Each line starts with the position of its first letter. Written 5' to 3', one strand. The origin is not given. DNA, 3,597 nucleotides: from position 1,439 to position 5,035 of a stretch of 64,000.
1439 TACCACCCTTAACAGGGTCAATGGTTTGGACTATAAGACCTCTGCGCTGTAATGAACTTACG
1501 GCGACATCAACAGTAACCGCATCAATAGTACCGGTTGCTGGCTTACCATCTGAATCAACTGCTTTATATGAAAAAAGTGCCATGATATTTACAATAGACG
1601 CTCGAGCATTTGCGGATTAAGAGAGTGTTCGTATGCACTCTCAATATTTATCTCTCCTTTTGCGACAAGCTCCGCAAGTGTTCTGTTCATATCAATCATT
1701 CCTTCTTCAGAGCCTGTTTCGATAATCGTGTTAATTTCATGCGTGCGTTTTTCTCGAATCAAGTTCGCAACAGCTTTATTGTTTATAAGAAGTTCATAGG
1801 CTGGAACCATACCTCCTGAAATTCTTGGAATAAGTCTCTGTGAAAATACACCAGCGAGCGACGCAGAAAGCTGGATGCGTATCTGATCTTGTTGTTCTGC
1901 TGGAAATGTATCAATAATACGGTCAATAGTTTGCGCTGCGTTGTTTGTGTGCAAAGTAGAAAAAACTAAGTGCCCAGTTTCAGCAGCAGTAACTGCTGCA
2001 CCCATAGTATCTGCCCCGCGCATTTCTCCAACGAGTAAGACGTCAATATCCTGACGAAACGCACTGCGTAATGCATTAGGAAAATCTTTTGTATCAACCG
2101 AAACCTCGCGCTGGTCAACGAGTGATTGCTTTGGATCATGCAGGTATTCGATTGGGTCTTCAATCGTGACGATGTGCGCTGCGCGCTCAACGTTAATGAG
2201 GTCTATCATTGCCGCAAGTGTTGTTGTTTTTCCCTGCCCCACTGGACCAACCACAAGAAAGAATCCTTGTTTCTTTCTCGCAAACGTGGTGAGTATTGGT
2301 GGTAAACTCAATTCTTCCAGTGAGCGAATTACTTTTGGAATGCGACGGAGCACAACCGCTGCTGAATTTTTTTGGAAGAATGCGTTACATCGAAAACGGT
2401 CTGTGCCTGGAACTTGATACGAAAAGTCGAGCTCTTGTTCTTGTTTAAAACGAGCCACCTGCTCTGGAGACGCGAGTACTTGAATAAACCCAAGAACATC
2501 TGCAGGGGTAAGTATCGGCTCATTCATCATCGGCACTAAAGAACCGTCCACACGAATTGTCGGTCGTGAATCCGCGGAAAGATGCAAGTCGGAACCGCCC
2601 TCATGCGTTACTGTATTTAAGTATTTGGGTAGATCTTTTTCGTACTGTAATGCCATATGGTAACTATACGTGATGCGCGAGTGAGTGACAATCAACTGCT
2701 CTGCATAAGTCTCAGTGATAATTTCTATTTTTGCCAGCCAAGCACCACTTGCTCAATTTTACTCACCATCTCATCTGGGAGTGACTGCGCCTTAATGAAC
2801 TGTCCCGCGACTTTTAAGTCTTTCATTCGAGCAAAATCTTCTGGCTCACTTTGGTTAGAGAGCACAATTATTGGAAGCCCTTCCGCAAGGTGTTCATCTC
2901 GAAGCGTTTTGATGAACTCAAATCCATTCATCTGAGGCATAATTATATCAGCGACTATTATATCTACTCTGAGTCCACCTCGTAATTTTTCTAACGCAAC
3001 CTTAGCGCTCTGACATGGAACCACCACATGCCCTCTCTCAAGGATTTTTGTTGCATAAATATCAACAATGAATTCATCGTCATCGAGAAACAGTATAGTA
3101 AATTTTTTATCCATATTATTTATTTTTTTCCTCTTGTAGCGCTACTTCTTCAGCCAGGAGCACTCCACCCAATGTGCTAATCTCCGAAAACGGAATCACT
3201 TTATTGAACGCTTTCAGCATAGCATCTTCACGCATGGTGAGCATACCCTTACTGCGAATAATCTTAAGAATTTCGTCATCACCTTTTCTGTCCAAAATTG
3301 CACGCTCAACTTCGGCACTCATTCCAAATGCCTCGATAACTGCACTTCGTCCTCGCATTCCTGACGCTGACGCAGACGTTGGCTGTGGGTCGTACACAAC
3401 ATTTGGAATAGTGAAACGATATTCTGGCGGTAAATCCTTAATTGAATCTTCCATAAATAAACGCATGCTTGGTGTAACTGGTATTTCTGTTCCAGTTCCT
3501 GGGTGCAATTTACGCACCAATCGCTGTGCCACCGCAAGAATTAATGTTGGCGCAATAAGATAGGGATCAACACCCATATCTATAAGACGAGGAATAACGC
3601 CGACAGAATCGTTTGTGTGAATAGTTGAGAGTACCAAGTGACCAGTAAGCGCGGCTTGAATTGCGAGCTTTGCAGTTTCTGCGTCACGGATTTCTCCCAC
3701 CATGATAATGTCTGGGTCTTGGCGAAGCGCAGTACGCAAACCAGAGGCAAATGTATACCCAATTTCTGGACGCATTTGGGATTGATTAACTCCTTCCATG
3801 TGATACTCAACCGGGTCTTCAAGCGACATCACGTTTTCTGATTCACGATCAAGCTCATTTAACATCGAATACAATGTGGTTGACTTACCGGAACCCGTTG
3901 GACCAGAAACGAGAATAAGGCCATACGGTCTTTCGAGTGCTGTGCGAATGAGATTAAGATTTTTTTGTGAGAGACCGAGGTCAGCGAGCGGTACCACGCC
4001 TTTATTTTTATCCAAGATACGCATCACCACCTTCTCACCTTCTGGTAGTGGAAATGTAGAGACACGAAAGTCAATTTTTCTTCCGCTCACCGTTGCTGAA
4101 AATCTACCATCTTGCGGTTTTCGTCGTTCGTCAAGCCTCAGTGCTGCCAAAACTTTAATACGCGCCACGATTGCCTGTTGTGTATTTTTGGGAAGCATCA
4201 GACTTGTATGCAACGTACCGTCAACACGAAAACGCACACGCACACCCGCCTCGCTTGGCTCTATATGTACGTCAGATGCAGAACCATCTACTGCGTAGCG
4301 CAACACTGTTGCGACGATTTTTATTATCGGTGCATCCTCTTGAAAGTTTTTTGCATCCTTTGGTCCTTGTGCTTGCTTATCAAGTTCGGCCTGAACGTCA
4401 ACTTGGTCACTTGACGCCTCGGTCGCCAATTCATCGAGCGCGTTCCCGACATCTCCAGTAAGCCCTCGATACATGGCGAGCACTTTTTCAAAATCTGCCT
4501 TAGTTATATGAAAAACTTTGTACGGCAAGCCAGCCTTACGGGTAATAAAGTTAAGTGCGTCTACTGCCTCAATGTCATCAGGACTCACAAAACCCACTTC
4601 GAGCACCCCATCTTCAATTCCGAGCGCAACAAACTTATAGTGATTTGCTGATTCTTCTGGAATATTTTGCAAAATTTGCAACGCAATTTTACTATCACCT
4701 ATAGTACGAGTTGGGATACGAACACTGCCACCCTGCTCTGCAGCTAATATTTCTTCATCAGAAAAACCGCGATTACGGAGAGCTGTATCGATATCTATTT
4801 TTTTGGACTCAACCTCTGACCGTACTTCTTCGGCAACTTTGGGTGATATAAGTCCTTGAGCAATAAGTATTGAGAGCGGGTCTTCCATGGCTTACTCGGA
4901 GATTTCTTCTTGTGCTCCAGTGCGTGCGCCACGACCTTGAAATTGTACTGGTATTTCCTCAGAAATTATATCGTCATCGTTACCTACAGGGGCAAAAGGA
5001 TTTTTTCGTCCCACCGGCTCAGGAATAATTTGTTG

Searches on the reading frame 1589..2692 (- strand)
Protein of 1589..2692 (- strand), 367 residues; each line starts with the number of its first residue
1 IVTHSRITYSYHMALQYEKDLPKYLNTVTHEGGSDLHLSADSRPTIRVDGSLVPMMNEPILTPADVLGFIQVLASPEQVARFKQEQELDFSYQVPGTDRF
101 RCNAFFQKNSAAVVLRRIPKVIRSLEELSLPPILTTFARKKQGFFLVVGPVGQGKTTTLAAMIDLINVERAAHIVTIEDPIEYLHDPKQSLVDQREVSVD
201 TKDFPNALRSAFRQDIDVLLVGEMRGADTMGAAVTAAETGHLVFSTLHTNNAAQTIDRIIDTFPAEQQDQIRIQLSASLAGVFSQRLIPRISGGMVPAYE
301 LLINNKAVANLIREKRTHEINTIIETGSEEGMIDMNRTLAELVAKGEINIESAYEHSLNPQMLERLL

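Call 24: search_protein_families(library=pfam, proteins=[window:1589-2692:-], max_evalue=0.01)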
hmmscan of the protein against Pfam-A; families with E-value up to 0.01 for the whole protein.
window:1589-2692:- (367 aa): 5 families
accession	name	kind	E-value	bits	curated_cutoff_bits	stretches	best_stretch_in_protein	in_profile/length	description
PF00437.27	T2SSE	-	1.3e-46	159.4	24.9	1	18-292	9-282/370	Type II/IV secretion system protein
PF13401.12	AAA_22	-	0.00024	21.9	27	1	140-186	3-33/130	AAA domain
PF25199.1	nSTAND_NTPase5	-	0.0015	18.8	34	1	135-186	34-85/145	Novel STAND NTPase 5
PF13086.12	AAA_11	-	0.0023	18.2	27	1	137-167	12-42/257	AAA domain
PF13604.12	AAA_30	-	0.0057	16.8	27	0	135-167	11-43/191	AAA domain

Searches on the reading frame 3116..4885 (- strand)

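Call 24: search_protein_families(library=pfam, proteins=[window:3116-4885:-], max_evalue=0.01)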
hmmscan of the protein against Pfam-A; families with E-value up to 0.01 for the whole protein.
window:3116-4885:- (589 aa): 8 families
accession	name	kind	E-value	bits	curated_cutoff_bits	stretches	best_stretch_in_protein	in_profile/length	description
PF00437.27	T2SSE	-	1.1e-113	380.1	24.9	1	182-568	3-367/370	Type II/IV secretion system protein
PF05157.20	MshEN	-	1.4e-09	38.2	23.1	1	57-141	3-85/90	MshEN domain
PF13191.12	AAA_16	-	0.00016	22.6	32.6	1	314-415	13-110/167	AAA ATPase domain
PF13401.12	AAA_22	-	0.0008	20.2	27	1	321-358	5-42/130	AAA domain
PF25199.1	nSTAND_NTPase5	-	0.0015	18.9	34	1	313-358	32-79/145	Novel STAND NTPase 5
PF00005.33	ABC_tran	-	0.0038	18.3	25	1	324-381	14-67/137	ABC transporter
PF13173.12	AAA_14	-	0.0063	17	27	0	323-411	4-83/129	AAA domain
PF13086.12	AAA_11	-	0.0093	16.2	27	0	306-346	3-42/257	AAA domain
